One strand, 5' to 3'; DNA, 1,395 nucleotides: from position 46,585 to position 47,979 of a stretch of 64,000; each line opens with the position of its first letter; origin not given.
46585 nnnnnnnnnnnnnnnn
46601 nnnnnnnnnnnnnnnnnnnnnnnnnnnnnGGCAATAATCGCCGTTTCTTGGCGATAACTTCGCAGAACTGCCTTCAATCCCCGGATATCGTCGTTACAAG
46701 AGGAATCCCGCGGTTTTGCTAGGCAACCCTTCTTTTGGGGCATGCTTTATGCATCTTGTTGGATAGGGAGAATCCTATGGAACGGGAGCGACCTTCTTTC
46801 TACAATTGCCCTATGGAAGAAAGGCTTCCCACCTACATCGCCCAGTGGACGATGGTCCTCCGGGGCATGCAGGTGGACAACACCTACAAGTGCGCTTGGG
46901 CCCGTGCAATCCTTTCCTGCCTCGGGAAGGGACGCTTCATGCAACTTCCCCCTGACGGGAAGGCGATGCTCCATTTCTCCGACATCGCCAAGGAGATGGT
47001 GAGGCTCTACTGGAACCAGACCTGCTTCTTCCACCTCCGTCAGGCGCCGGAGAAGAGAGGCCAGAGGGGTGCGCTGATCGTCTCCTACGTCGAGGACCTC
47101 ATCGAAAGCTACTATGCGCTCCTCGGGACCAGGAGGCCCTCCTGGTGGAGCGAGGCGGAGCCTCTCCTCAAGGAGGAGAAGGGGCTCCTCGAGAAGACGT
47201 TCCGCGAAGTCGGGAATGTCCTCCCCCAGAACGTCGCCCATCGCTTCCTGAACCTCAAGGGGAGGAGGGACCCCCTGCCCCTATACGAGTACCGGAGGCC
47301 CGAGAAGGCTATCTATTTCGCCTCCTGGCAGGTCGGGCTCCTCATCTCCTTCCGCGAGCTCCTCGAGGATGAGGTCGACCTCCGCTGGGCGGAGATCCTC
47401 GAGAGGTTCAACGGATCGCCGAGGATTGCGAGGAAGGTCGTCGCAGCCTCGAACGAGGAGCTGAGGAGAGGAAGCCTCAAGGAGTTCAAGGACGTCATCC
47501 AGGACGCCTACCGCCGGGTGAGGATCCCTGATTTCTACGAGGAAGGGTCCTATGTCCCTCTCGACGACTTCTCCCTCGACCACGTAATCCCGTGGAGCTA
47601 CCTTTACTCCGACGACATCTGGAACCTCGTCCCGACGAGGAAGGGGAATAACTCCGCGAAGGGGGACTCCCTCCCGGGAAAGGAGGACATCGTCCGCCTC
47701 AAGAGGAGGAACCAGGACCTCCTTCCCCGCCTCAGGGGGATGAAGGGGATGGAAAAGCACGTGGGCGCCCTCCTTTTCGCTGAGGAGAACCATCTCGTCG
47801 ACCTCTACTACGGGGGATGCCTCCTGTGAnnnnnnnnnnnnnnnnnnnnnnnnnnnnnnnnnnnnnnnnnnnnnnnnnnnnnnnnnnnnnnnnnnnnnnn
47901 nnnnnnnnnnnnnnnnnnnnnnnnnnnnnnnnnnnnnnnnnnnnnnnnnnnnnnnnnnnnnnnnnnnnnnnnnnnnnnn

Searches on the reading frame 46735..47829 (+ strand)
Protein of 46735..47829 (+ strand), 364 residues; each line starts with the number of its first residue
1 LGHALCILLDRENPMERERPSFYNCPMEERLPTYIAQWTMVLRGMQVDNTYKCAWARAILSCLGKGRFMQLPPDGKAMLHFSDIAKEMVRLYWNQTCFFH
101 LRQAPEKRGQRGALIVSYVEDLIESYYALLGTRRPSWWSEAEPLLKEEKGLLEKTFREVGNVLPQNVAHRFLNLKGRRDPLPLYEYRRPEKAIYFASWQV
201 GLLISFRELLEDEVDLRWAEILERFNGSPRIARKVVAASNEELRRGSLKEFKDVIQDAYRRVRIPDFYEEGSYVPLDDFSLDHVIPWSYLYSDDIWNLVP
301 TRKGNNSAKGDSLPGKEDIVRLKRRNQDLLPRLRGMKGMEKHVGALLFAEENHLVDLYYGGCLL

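Call 4: search_protein_families(library=pfam, proteins=[window:46735-47829:+], max_evalue=0.01)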
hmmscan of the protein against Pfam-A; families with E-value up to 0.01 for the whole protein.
window:46735-47829:+ (364 aa): 1 family
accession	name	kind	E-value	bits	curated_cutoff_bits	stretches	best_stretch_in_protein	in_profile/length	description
PF13395.12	HNH_4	-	8.9e-08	32.4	22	1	280-314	19-53/54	HNH endonuclease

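Call 5: search_protein_families(library=padloc, proteins=[window:46735-47829:+], max_evalue=0.01)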
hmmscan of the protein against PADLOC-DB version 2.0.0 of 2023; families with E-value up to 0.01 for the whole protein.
window:46735-47829:+ (364 aa): 2 families
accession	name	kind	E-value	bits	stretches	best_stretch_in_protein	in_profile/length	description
PDLC01460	Cas9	-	2.3e-05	20.8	1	276-324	514-562/901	"CAS-II-A,CAS-II-B,CAS-II-C; effector__SPE"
PDLC01256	Cas9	-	0.0026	14.6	1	278-323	528-572/711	"CAS-II-A,CAS-II-B,CAS-II-C; effector__SPE"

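Call 6: search_protein_families(library=ncbifam, proteins=[window:46735-47829:+], max_evalue=0.01)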
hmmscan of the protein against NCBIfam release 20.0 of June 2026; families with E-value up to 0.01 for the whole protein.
window:46735-47829:+ (364 aa): 1 family
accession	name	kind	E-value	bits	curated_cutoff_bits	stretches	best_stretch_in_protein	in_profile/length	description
TIGR01865.2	cas_Csn1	equivalog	0.0022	16.3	100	1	278-315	593-630/1070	type II CRISPR RNA-guided endonuclease Cas9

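Call 12: search_solved_structures(query=window:46735-47829:+, max_evalue=1)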
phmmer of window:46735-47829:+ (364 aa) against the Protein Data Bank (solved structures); distinct sequences matched with E-value up to 1: 39.
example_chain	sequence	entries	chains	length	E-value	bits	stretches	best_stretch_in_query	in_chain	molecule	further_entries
6o56_A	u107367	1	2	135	2.1e-06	30.2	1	274-330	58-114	CRISPR-associated endonuclease Cas9/Csn1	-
7v59_B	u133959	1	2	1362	4.8e-05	25.7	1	275-330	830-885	CRISPR-associated endonuclease Cas9/Csn1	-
9h4l_A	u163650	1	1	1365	4.9e-05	25.7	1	275-330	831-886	CRISPR-associated endonuclease Cas9/Csn1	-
5f9r_B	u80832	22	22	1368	4.9e-05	25.7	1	275-330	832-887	CRISPR-associated endonuclease Cas9/Csn1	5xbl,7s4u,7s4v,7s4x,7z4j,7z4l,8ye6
6ifo_A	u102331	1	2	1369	4.9e-05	25.7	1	275-330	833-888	CRISPR-associated endonuclease Cas9/Csn1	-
6mcb_A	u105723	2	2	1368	4.9e-05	25.7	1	275-330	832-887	CRISPR-associated endonuclease Cas9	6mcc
4zt0_A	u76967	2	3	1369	4.9e-05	25.7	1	275-330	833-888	CRISPR-associated endonuclease Cas9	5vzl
7s37_P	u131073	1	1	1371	4.9e-05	25.7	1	275-330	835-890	CRISPR-associated endonuclease Cas9/Csn1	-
7s36_P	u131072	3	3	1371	4.9e-05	25.7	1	275-330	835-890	CRISPR-associated endonuclease Cas9/Csn1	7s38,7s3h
8t79_A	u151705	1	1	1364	4.9e-05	25.7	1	275-330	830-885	CRISPR-associated endonuclease Cas9/Csn1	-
4cmp_A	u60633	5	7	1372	4.9e-05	25.7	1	275-330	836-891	CRISPR-ASSOCIATED ENDONUCLEASE CAS9/CSN1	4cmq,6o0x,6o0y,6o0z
8u3y_A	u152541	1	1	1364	4.9e-05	25.7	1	275-330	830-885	CRISPR-associated endonuclease Cas9/Csn1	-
8t6t_A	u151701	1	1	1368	4.9e-05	25.6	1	275-330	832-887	CRISPR-associated endonuclease Cas9/Csn1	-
8spq_A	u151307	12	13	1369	4.9e-05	25.6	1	275-330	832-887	CRISPR-associated endonuclease Cas9/Csn1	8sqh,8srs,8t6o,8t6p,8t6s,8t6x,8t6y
8fzt_E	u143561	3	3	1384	4.9e-05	25.6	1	275-330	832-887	CRISPR-associated endonuclease Cas9/Csn1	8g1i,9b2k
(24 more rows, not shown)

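Call 21: find_homologous_proteins(query=window:46774-47829:+, max_evalue=0.001)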
Query window:46774-47829:+ (351 aa): 138 proteins with E <= 0.001 among 2350 candidates; the best 120 are listed.
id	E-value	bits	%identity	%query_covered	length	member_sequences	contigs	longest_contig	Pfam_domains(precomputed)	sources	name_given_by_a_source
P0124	1.8e-230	782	100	96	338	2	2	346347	PF13395.13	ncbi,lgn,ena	-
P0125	7.5e-213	724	92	96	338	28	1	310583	PF13395.13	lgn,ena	-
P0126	5.4e-208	708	85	100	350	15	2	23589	PF13395.13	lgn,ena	-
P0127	6.2e-191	652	83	96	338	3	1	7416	PF13395.13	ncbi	-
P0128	1.1e-81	293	43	95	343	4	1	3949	PF13395.13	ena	-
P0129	1.3e-64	237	40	95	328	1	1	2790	PF13395.13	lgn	-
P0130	3.3e-64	235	37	95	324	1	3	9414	PF13395.13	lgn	-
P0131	3.4e-64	235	38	93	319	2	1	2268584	PF13395.13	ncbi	ncbi:MAG: HNH endonuclease domain-containing protein [Erysipelotrichaceae bacterium]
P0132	3.0e-63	232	39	86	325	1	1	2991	PF13395.13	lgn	-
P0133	6.8e-63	231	36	95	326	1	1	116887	PF13395.13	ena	-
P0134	9.4e-63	230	39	87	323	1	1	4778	PF13395.13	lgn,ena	-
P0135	2.8e-62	229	35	95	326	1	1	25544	PF13395.13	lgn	-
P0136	6.9e-62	228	36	95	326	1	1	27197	PF13395.13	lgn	-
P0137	1.4e-60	223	35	95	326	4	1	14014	PF13395.13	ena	-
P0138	5.8e-59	218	37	95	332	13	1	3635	PF13395.13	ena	-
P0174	3.8e-44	169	32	94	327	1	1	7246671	PF13395.13,PF01844.30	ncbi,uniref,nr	ncbi:HNH endonuclease [Paenibacillus sp. BIHB 4019]|uniref:HNH endonuclease n=1 Tax=Paenibacillus sp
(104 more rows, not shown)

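Call 27: find_encoding_contigs(protein=P0131, flank=8000, max_places=1)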
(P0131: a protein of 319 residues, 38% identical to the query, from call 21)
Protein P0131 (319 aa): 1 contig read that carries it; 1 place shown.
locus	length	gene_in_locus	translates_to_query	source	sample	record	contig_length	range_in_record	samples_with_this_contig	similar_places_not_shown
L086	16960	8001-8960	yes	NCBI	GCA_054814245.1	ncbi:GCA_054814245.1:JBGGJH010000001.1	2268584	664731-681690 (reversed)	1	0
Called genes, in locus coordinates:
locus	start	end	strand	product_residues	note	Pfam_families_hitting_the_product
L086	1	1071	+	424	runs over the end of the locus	PF03611:EIIC-GAT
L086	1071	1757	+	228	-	PF00290:Trp_syntA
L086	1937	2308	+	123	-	PF12675:DUF3795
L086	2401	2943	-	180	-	PF13302:Acetyltransf_3, PF13420:Acetyltransf_4, PF00583:Acetyltransf_1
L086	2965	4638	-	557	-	PF08378:NERD, PF13087:AAA_12 (faint), PF09848:SLFN-g3_helicase (faint)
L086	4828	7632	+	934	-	PF13240:Zn_Ribbon_1, PF13248:Zn_ribbon_3, PF00580:UvrD-helicase, PF13245:AAA_19, PF13604:AAA_30 (faint), PF13361:UvrD_C, PF13538:UvrD_C_2 (faint)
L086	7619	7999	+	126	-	-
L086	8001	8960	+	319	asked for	PF13395:HNH_4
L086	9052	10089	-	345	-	PF02481:DNA_processg_A, PF18306:LDcluster4 (faint)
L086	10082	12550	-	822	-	PF00270:DEAD, PF04851:ResIII, PF00271:Helicase_C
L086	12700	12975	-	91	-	-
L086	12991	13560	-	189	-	PF14278:TetR_C_8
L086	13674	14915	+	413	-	PF03033:Glyco_transf_28, PF00201:UDPGT (weak), PF06722:EryCIII-like_C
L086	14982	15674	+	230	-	PF00702:Hydrolase, PF13419:HAD_2, PF13242:Hydrolase_like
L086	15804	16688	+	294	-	-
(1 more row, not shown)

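Call 28: find_encoding_contigs(protein=P0174, flank=8000, max_places=1)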
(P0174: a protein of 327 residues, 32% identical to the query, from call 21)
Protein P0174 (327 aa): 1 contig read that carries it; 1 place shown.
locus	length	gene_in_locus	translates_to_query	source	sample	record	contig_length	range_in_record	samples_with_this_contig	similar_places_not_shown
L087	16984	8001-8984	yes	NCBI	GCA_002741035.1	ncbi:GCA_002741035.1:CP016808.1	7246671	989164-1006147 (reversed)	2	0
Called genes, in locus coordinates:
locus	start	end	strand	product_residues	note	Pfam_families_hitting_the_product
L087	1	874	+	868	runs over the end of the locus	PF01841:Transglut_core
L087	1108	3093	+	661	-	PF00165:HTH_AraC (weak), PF12833:HTH_18, PF00165:HTH_AraC (weak), PF01497:Peripla_BP_2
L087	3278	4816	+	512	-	PF00117:GATase, PF07722:Peptidase_C26, PF02540:NAD_synthase (weak), PF03054:tRNA_Me_trans (faint), PF00958:GMP_synt_C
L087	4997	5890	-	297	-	PF17773:UPF0176_N, PF00581:Rhodanese, PF12368:Rhodanese_C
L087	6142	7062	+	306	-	PF23441:SDR (faint), PF00106:adh_short, PF08659:KR (weak), PF13561:adh_short_C2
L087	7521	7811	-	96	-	PF14271:DUF4359 (faint)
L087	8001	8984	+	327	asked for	PF01844:HNH (weak), PF13395:HNH_4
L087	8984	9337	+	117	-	PF01503:PRA-PH (weak)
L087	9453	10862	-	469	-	PF18435:EstA_Ig_like, PF02230:Abhydrolase_2 (faint), PF00326:Peptidase_S9 (weak)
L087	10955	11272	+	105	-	-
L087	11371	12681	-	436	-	PF00512:HisKA, PF02518:HATPase_c, PF14501:HATPase_c_5 (weak)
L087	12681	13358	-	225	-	PF00072:Response_reg, PF00486:Trans_reg_C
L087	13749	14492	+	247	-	PF09359:VTC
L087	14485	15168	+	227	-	PF16316:DUF4956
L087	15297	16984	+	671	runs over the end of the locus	-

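Call 29: find_encoding_contigs(protein=P0133, flank=8000, max_places=1)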
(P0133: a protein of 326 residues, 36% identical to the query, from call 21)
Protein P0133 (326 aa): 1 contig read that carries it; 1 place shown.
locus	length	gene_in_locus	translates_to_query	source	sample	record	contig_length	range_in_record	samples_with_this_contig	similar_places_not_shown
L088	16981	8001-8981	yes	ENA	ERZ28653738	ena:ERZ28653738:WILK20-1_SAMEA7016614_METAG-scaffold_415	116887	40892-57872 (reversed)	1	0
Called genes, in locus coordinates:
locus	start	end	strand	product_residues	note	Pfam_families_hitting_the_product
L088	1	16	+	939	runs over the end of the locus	PF10593:Z1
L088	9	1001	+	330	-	PF14390:DUF4420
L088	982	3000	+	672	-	PF10592:AIPR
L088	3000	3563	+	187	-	-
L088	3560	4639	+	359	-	PF00145:DNA_methylase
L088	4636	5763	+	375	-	PF00145:DNA_methylase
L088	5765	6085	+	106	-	PF12643:MazG-like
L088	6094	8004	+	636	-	PF04851:ResIII (faint), PF09848:SLFN-g3_helicase, PF13245:AAA_19 (weak), PF13401:AAA_22 (faint)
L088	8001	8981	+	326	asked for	PF13395:HNH_4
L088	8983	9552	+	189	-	PF13489:Methyltransf_23, PF03848:TehB (weak), PF08241:Methyltransf_11, PF08242:Methyltransf_12, PF13649:Methyltransf_25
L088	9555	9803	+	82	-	-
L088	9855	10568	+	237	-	PF08378:NERD, PF01396:Zn_ribbon_Top1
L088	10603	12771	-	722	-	PF14311:DUF4379, PF07453:NUMOD1 (faint)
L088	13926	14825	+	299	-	PF10543:ORF6N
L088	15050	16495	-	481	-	PF01385:OrfB_IS605, PF07282:Cas12f1-like_TNB (weak)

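Call 42: search_solved_structures(query=A4, max_evalue=1)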
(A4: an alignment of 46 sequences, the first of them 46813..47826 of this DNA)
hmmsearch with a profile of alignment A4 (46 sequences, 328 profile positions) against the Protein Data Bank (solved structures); distinct sequences matched with E-value up to 1: 56.
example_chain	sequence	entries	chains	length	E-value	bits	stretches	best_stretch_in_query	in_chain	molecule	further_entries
6o56_A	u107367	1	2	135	3.9e-11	46.1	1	205-297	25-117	CRISPR-associated endonuclease Cas9/Csn1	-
8u3y_A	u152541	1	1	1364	7.9e-10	41.8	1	206-306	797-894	CRISPR-associated endonuclease Cas9/Csn1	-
8tzz_A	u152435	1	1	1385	8.1e-10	41.7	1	206-306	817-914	CRISPR-associated endonuclease Cas9/Csn1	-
9wdx_P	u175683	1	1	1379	8.1e-10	41.7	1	206-306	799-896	CRISPR-associated endonuclease Cas9/Csn1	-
7v59_B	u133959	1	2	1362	8.2e-10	41.7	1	206-306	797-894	CRISPR-associated endonuclease Cas9/Csn1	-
9h4l_A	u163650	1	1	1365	8.3e-10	41.7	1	206-306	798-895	CRISPR-associated endonuclease Cas9/Csn1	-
5f9r_B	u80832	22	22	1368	8.3e-10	41.7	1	206-306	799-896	CRISPR-associated endonuclease Cas9/Csn1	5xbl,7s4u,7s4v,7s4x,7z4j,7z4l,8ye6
6mcb_A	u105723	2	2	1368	8.3e-10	41.7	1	206-306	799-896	CRISPR-associated endonuclease Cas9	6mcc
6ifo_A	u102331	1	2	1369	8.3e-10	41.7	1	206-306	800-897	CRISPR-associated endonuclease Cas9/Csn1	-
4zt0_A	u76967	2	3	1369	8.3e-10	41.7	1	206-306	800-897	CRISPR-associated endonuclease Cas9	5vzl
7s37_P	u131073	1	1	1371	8.3e-10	41.7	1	206-306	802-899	CRISPR-associated endonuclease Cas9/Csn1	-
4cmp_A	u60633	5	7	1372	8.3e-10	41.7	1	206-306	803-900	CRISPR-ASSOCIATED ENDONUCLEASE CAS9/CSN1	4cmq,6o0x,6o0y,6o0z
9k4c_A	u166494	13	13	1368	8.4e-10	41.7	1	206-306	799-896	CRISPR-associated endonuclease Cas9/Csn1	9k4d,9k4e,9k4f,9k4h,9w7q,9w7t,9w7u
8t79_A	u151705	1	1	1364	8.4e-10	41.7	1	206-306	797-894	CRISPR-associated endonuclease Cas9/Csn1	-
7vk9_A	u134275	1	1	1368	8.4e-10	41.7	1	206-306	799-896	CRISPR-associated endonuclease Cas9/Csn1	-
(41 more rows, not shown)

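Call 56: predict_structure(alignment_id=A4)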
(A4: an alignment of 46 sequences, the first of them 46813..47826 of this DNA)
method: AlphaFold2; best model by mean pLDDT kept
length: 338 residues; sequences in the alignment: 46
mean_pLDDT: 93.7   pTM: 0.89
mean pLDDT of the five models: 93.7, 93.7, 92.8, 92.5, 92.2
residues with pLDDT >= 90: 284; 70-90: 51; 50-70: 1; < 50: 2
segments of 3 or more residues with pLDDT < 50: none
pLDDT, mean of each block of 10 residues (from residue 1): 81 94 95 98 91 98 98 92 83 96 90 94 93 96 91 93 95 98 98 95 94 86 95 93 94 96 95 96 88 98 95 96 97 91
secondary structure, 60 per line:
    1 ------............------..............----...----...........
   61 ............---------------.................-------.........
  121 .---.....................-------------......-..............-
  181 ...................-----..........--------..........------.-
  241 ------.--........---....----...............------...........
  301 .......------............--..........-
elements in order: H7-18 H25-38 E43-45 E50-54 H55-72 H88-104 H112-121 H125-145 E159-161 E166-170 H171-179 H181-199 H205-214 H223-232 E253-257 H261-264 E272-276 H277-283 H290-307 H314-325 H328-337

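Call 60: fold_search(model_id=the predicted structure, library=pdb)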
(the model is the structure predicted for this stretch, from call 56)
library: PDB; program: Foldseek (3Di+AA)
matches with E <= 10: 277; with E <= 0.001: 0
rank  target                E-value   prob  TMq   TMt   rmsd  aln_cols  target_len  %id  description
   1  9w7v_A                3.3e-02  0.33  0.20  0.07  21.6       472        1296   12  SuperFi Cas9 - 20nt sgRNA - DNA ternary complex Class D (released 2025-12-31)
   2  9mb6_A                6.2e-02  0.35  0.21  0.09  19.9       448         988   11  Cryo-EM structure of wild-type SaCas9-guide RNA-mismatched target DNA complex (released 2026-03-18)
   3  5fw3_B                8.0e-02  0.25  0.20  0.06  23.2       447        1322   12  Crystal structure of SpCas9 variant VRER bound to sgRNA and TGCG PAM target DNA (released 2016-06-15)
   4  5vgb_A                9.7e-02  0.89  0.19  0.38  15.7       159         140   15  Crystal structure of NmeCas9 HNH domain bound to anti-CRISPR AcrIIC1 (released 2017-08-30)
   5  9w7u_A                9.7e-02  0.21  0.20  0.07  23.3       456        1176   11  SuperFi Cas9 - 20nt sgRNA - DNA ternary complex Class C (released 2025-12-31)
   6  8tzz_A                1.1e-01  0.28  0.20  0.06  22.1       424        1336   15  SpG Cas9 with NGC PAM DNA target (released 2024-05-01)
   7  5fw2_B                1.2e-01  0.20  0.20  0.06  22.6       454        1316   13  Crystal structure of SpCas9 variant EQR bound to sgRNA and TGAG PAM target DNA (released 2016-06-15)
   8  6o0y_A                1.2e-01  0.18  0.19  0.07  21.1       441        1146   14  Conformational states of Cas9-sgRNA-DNA ternary complex in the presence of magnesium (released 2019-07-10)
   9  8zcz_A                1.2e-01  0.23  0.17  0.08  27.5       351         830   12  Cryo-EM structure of eSaCas9_NNG-guide RNA-target DNA complex in an interrogation state (released 2025-11-05)
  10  6o56_A                1.3e-01  0.97  0.20  0.42   5.8       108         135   26  HNH Nuclease from S. pyogenes Cas9 (released 2020-01-15)
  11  8t7s_A                1.3e-01  0.20  0.20  0.07  20.8       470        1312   13  SpRYmer bound to NAC PAM DNA (released 2024-05-01)
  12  5fq5_B                1.4e-01  0.20  0.20  0.06  23.1       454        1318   14  Crystal structure of Cas9-sgRNA-DNA complex solved by native SAD phasing (released 2016-03-23)
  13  7enh_A                1.4e-01  0.97  0.19  0.38   5.7       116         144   21  Crystal structure of cas and anti-cas protein complex (released 2022-04-20)
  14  8zda_A                1.5e-01  0.20  0.20  0.09  19.8       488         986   13  Cryo-EM structure of eSaCas9_NNG-guide RNA-target DNA complex in a catalytically active state (released 2025-11-05)
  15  4un3_B                1.6e-01  0.18  0.20  0.06  21.5       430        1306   15  Crystal structure of Cas9 bound to PAM-containing DNA target (released 2014-07-23)
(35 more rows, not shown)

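Call 62: find_encoding_contigs(protein=P0125, flank=10000, max_places=2)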
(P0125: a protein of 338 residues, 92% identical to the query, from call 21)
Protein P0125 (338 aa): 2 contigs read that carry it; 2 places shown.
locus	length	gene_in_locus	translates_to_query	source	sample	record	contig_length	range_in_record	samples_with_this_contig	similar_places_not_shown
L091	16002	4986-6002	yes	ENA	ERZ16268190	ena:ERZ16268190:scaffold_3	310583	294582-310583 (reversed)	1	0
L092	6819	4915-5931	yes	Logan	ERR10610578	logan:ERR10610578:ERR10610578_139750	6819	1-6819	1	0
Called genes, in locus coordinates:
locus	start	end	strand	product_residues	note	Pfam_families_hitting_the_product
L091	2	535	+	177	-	?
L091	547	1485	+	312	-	PF13276:HTH_21, PF00665:rve, PF13683:rve_3, PF13333:rve_2 (weak)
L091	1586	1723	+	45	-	-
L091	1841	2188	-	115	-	-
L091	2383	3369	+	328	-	PF04229:GrpB, PF13673:Acetyltransf_10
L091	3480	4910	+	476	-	PF25856:MPN635_N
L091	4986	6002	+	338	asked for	PF13395:HNH_4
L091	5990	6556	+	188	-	PF13489:Methyltransf_23, PF13847:Methyltransf_31 (weak), PF08241:Methyltransf_11, PF08242:Methyltransf_12, PF13649:Methyltransf_25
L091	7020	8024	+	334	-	PF04055:Radical_SAM (weak)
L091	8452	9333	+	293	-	-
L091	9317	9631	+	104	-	PF08870:DndE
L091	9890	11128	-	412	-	PF13173:AAA_14, PF13635:DUF4143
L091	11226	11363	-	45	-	-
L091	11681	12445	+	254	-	PF01790:LGT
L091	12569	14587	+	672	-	-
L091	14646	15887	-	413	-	-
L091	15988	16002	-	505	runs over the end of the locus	-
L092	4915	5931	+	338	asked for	PF13395:HNH_4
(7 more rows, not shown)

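Call 63: find_encoding_contigs(protein=P0126, flank=10000, max_places=2)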
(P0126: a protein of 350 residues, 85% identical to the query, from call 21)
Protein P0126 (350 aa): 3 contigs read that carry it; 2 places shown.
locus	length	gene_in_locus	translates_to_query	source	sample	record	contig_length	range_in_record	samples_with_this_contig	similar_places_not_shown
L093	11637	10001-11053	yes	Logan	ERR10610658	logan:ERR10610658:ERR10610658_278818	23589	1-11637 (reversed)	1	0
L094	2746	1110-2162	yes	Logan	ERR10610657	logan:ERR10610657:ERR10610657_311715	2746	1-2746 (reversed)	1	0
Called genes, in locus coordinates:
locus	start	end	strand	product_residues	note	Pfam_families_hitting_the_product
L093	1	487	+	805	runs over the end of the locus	-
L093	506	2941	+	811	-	-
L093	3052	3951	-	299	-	PF01156:IU_nuc_hydro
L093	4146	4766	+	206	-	-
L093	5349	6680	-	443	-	PF13173:AAA_14, PF13635:DUF4143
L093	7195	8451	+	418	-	PF13173:AAA_14, PF13635:DUF4143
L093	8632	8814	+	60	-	-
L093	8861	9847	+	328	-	PF04229:GrpB, PF00583:Acetyltransf_1, PF13673:Acetyltransf_10, PF13508:Acetyltransf_7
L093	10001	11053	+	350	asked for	PF13395:HNH_4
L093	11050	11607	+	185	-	PF13489:Methyltransf_23, PF13847:Methyltransf_31 (weak), PF08241:Methyltransf_11, PF08242:Methyltransf_12, PF13649:Methyltransf_25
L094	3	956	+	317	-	?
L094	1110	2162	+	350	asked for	PF13395:HNH_4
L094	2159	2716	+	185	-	PF13489:Methyltransf_23, PF13847:Methyltransf_31 (weak), PF08241:Methyltransf_11, PF08242:Methyltransf_12, PF13649:Methyltransf_25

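Call 72: find_related_loci(query=A4, collection=metagenome_contigs, flank=8000)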
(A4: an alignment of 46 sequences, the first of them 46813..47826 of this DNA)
Query A4 (338 aa) in metagenome_contigs; peptide patterns used: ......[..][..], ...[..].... (x = any residue, [..] = any of these).
600 stretches matched a pattern (row limit reached: there are more); 531 encode a relative of the query (tblastn E <= 1e-3); the best 80 are kept; 80 distinct loci.
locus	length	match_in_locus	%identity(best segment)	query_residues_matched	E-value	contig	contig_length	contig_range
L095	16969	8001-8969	39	3-336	2e-70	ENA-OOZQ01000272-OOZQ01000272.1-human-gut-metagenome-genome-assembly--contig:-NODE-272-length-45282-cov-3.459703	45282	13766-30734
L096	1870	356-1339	35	1-338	9e-71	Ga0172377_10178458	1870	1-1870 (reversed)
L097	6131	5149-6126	35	1-336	4e-67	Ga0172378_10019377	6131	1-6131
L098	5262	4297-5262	37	3-336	1e-66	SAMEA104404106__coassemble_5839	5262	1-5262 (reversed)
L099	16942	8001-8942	39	5-333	9e-67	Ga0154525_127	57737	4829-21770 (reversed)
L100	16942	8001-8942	39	5-333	9e-67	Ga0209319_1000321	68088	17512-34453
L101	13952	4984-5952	36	5-336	2e-65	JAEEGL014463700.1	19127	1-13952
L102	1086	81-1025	37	4-332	9e-69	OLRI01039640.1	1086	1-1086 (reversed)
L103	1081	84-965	39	4-307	2e-67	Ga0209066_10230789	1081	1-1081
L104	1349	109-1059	37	5-333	5e-66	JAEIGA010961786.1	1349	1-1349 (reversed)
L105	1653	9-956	36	5-334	4e-65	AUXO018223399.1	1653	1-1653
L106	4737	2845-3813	37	4-337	4e-62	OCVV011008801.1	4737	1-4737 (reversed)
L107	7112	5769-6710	36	3-333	8e-62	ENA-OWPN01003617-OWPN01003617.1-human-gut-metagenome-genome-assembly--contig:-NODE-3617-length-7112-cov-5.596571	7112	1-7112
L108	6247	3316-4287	37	5-334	4e-61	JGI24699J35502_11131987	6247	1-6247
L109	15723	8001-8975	38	1-338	7e-61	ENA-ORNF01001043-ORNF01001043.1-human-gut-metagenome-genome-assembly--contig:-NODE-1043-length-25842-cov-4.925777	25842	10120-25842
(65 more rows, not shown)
